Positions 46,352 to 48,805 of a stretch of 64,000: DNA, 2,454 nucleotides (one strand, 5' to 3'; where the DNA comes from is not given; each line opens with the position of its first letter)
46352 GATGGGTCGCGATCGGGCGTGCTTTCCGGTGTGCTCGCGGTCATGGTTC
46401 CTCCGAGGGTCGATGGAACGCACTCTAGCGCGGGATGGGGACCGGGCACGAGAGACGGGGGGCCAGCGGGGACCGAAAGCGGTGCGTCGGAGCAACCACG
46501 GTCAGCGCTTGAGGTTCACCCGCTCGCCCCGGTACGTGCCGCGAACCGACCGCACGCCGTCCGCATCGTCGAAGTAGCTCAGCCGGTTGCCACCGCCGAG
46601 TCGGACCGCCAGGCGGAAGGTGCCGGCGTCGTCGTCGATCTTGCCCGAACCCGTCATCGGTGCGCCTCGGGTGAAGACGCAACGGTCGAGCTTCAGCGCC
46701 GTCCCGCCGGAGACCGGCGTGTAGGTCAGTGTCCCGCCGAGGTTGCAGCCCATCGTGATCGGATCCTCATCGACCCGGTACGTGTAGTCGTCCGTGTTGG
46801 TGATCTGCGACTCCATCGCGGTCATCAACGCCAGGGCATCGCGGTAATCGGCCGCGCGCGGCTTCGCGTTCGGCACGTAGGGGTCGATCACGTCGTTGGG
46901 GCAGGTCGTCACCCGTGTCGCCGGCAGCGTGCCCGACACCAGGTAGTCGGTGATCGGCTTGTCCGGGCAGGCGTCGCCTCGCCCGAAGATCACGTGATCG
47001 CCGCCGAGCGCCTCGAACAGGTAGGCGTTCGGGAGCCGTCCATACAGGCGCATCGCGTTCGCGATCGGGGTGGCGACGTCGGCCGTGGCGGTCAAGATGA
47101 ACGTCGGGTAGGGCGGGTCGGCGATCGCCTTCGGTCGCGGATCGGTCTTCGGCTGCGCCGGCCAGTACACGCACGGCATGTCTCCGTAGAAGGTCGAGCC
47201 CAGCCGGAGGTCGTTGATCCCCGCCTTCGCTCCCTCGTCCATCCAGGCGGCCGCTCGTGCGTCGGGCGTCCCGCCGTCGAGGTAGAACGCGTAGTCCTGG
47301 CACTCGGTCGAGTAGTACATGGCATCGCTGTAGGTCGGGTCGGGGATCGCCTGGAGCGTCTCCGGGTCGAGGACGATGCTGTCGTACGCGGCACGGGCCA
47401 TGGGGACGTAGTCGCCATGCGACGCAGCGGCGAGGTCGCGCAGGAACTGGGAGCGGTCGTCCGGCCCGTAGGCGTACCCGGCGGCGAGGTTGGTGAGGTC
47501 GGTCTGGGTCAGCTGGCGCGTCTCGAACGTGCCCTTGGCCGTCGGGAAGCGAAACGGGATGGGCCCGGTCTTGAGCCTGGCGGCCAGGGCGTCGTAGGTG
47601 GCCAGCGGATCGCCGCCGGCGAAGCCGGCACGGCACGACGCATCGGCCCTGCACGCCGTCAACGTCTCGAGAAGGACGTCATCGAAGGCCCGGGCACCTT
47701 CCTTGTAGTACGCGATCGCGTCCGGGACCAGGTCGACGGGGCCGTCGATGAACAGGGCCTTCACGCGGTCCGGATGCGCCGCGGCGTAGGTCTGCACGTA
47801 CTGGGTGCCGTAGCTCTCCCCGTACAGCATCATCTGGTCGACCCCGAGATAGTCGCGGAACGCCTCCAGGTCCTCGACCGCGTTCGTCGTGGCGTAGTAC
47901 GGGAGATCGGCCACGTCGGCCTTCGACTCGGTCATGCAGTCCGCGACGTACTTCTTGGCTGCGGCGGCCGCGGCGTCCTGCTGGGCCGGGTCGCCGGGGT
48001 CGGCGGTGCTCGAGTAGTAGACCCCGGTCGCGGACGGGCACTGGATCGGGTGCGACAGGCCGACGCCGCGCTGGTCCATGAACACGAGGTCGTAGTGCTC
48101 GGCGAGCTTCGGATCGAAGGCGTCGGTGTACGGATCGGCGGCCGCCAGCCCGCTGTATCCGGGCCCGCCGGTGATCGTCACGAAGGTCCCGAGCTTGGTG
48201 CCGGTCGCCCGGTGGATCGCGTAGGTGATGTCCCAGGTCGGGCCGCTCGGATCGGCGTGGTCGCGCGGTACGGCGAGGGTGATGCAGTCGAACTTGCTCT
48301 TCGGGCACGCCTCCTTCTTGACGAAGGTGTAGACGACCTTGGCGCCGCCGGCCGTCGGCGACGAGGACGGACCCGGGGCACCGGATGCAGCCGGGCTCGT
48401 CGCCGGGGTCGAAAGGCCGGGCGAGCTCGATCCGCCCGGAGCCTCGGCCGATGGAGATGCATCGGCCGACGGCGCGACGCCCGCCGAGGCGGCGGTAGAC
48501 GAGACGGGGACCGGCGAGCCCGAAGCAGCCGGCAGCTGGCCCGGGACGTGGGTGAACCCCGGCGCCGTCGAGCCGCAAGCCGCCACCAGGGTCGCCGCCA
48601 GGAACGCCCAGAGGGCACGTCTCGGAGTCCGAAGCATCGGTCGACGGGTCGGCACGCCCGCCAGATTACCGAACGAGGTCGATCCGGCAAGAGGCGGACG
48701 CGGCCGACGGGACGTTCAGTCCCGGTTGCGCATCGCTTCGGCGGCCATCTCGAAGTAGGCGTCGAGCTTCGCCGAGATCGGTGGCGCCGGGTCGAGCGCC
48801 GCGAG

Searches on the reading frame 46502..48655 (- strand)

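Call 65: search_protein_families(library=pfam, proteins=[window:46502-48655:-], max_evalue=0.00001)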
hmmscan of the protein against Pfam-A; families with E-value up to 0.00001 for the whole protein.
window:46502-48655:- (717 aa): 2 families
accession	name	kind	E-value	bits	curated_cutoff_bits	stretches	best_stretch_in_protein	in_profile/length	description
PF00561.26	Abhydrolase_1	-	3.9e-17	63.2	25.8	1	157-309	2-105/245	alpha/beta hydrolase fold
PF08386.16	Abhydrolase_4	-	8.5e-15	55.2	21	1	491-584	11-102/103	TAP-like protein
